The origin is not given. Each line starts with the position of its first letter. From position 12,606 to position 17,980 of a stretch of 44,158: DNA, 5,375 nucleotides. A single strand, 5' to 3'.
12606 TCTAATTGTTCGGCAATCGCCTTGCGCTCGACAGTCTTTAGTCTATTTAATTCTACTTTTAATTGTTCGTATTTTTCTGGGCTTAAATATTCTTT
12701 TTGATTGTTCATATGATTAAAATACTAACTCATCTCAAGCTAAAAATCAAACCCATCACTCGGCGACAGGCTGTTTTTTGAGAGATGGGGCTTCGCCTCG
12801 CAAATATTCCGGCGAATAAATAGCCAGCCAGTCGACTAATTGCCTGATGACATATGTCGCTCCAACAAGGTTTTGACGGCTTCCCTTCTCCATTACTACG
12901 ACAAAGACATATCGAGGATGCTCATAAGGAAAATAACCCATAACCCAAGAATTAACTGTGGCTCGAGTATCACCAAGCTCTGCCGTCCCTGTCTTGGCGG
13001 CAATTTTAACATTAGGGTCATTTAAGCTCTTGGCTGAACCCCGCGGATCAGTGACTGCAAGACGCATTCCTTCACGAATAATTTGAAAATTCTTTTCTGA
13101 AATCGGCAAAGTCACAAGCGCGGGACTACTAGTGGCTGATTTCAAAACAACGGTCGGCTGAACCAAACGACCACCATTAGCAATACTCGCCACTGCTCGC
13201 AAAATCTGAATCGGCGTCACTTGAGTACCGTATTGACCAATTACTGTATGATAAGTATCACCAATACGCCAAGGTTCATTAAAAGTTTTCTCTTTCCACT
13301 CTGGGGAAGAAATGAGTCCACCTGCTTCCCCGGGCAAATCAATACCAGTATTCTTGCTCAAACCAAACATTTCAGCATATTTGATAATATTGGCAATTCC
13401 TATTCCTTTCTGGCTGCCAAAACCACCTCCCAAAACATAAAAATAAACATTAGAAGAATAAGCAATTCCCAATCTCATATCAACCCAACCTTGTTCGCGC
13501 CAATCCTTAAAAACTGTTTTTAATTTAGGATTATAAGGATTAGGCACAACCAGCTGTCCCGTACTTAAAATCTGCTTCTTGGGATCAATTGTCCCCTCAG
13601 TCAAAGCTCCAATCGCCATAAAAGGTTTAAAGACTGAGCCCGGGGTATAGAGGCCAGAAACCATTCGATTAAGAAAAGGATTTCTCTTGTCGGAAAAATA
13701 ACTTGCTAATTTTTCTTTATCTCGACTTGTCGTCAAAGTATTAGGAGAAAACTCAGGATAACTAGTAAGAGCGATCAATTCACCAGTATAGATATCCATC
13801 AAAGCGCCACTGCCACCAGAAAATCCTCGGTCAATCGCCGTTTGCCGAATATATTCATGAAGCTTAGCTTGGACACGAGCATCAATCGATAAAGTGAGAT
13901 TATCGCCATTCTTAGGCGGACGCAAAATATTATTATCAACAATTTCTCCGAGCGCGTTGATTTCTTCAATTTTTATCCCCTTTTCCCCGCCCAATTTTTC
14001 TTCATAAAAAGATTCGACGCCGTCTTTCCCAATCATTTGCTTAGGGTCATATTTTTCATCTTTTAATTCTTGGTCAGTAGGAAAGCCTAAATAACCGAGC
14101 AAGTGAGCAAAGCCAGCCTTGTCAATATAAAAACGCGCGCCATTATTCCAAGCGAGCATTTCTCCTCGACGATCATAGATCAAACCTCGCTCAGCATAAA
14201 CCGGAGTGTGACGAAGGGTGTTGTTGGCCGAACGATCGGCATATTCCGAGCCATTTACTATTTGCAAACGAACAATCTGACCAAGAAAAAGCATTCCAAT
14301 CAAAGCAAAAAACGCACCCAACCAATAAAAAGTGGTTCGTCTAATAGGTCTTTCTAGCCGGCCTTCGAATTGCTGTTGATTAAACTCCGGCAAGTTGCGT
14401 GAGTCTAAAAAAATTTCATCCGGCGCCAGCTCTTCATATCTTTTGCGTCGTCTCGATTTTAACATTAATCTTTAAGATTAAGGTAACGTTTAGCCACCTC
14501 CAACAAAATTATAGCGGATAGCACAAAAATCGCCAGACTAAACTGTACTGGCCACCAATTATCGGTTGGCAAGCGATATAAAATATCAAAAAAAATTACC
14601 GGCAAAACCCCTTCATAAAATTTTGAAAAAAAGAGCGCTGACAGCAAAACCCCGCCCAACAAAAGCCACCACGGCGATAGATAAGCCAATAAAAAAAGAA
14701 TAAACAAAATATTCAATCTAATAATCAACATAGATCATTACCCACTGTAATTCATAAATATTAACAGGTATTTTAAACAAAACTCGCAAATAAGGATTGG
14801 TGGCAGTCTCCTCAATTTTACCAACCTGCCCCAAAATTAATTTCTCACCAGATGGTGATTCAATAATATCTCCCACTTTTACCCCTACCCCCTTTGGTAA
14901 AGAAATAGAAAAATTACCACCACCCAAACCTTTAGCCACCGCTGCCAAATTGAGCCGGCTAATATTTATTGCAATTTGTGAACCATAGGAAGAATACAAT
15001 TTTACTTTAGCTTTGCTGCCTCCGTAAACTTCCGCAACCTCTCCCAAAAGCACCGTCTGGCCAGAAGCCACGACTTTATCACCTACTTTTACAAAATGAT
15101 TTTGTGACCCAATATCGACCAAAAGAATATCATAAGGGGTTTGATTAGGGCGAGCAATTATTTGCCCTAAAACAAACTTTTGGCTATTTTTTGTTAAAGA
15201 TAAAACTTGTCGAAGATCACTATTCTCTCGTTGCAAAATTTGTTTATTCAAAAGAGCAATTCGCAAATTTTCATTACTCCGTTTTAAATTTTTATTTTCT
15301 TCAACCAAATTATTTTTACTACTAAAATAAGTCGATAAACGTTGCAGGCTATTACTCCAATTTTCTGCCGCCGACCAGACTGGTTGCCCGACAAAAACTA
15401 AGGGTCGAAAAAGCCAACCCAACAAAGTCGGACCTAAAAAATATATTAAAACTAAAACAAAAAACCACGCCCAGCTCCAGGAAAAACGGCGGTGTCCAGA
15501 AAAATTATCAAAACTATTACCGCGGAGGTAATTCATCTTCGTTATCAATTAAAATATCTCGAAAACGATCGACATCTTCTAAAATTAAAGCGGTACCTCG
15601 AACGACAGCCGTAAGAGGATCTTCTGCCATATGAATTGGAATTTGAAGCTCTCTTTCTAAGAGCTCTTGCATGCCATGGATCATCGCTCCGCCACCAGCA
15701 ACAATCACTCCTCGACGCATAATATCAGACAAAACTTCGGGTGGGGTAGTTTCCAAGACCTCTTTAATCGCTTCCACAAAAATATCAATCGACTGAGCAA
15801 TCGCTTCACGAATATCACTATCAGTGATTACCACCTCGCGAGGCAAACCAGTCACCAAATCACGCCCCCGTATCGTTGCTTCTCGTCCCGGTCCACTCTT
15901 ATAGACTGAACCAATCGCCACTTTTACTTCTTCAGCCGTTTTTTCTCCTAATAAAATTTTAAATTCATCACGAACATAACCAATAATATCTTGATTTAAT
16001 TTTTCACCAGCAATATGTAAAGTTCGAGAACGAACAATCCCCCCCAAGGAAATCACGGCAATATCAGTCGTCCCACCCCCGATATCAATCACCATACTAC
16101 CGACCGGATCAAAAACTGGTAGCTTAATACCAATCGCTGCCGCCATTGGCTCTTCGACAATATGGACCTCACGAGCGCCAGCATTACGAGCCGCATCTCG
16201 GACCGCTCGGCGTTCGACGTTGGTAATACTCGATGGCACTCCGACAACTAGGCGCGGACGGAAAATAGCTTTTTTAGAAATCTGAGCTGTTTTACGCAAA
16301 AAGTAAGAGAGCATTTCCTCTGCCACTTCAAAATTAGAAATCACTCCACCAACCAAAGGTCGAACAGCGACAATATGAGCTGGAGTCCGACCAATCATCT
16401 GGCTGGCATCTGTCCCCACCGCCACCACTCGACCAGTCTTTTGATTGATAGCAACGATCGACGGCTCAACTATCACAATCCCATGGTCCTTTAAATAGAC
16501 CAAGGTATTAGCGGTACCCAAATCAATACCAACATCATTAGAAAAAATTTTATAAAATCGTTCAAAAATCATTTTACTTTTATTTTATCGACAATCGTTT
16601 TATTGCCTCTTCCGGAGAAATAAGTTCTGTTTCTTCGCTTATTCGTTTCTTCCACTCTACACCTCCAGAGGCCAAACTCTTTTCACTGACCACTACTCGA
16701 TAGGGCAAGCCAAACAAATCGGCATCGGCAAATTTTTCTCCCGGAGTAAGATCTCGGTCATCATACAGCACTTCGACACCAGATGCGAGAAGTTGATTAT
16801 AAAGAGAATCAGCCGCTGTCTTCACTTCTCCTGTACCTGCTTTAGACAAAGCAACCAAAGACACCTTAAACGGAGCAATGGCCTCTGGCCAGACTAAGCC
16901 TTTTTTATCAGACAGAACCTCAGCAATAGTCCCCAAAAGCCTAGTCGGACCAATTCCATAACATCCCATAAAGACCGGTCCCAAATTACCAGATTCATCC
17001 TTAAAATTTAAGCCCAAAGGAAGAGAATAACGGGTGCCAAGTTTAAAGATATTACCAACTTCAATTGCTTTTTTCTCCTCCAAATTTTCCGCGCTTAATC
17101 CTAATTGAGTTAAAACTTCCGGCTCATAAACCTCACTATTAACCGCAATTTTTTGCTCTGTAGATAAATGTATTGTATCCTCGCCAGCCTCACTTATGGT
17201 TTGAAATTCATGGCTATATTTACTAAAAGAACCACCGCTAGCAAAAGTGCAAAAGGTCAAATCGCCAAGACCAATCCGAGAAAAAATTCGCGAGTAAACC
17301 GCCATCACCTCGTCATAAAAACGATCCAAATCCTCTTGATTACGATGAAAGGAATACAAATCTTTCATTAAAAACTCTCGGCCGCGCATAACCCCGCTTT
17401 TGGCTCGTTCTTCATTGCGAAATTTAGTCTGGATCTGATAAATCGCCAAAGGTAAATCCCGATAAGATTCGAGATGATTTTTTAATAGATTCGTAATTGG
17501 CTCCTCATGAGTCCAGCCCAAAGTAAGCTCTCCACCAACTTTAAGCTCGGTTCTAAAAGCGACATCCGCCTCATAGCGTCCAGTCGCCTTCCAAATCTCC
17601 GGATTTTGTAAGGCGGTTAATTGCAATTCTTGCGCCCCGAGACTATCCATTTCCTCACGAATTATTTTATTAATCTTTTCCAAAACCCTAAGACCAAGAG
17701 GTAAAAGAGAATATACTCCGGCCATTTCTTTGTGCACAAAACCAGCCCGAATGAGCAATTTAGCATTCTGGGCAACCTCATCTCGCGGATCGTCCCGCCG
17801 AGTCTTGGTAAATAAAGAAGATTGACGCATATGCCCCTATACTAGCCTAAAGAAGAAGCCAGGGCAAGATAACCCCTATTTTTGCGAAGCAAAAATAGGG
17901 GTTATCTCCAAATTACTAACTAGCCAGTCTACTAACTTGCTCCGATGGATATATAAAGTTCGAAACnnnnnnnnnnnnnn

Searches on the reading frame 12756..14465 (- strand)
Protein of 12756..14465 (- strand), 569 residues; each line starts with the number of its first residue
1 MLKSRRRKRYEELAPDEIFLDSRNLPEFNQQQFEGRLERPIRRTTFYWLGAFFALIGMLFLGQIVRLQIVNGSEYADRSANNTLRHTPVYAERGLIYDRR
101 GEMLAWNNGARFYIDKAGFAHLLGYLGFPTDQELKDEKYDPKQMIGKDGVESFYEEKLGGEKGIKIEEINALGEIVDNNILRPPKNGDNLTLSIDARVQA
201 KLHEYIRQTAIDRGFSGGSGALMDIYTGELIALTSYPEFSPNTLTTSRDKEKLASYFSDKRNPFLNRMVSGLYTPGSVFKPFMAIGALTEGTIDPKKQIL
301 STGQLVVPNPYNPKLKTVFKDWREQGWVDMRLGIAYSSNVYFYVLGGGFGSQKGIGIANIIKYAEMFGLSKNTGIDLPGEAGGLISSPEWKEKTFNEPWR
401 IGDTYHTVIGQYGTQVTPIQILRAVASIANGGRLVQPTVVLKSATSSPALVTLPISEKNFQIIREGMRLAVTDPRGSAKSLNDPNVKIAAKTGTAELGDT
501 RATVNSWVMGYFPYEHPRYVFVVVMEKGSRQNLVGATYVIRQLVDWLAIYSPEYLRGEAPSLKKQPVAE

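Call 78: find_encoding_contigs(protein=window:12756-14465:-, flank=5000, max_places=10)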
Protein window:12756-14465:- (569 aa): no gene with exactly this product is on record in the collection.

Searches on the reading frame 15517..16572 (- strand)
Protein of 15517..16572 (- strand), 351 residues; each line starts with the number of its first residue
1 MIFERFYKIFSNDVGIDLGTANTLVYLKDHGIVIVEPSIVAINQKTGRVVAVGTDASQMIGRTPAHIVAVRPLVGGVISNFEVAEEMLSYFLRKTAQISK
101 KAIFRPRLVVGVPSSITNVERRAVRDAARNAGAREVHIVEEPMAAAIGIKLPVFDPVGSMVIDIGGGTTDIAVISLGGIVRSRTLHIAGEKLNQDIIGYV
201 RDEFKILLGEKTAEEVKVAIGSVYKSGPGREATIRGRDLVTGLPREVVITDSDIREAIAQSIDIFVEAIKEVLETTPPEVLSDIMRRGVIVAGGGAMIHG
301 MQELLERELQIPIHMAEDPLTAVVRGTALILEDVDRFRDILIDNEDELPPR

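Call 36: find_encoding_contigs(protein=window:15517-16572:-, flank=3000, max_places=10)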
Protein window:15517-16572:- (351 aa): no gene with exactly this product is on record in the collection.

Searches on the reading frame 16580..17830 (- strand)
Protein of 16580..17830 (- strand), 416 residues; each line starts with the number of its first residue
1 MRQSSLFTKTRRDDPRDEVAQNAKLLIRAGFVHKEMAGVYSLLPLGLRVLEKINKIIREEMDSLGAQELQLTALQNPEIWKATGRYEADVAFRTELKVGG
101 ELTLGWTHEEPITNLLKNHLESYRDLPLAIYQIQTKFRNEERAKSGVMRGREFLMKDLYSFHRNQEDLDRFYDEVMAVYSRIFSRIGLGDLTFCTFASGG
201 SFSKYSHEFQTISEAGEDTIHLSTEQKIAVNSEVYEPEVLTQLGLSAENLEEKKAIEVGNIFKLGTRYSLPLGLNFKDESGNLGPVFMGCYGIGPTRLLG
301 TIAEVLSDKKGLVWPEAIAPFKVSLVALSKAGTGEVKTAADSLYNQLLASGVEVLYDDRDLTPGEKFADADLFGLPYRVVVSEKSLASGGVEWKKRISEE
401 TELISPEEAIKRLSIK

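Call 8: search_protein_families(library=pfam, proteins=[window:16580-17830:-], max_evalue=0.1)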
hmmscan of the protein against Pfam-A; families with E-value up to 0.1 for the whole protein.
window:16580-17830:- (416 aa): 3 families
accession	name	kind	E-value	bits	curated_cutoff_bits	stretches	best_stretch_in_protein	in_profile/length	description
PF00587.30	tRNA-synt_2b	-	4.5e-30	105.5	29.3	1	95-304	4-177/179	tRNA synthetase class II core domain (G, H, P, S and T)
PF03129.25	HGTP_anticodon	-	1.6e-17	63.9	21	1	323-413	2-91/94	Anticodon binding domain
PF13676.11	TIR_2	-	0.039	14.9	28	0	335-370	8-43/122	TIR domain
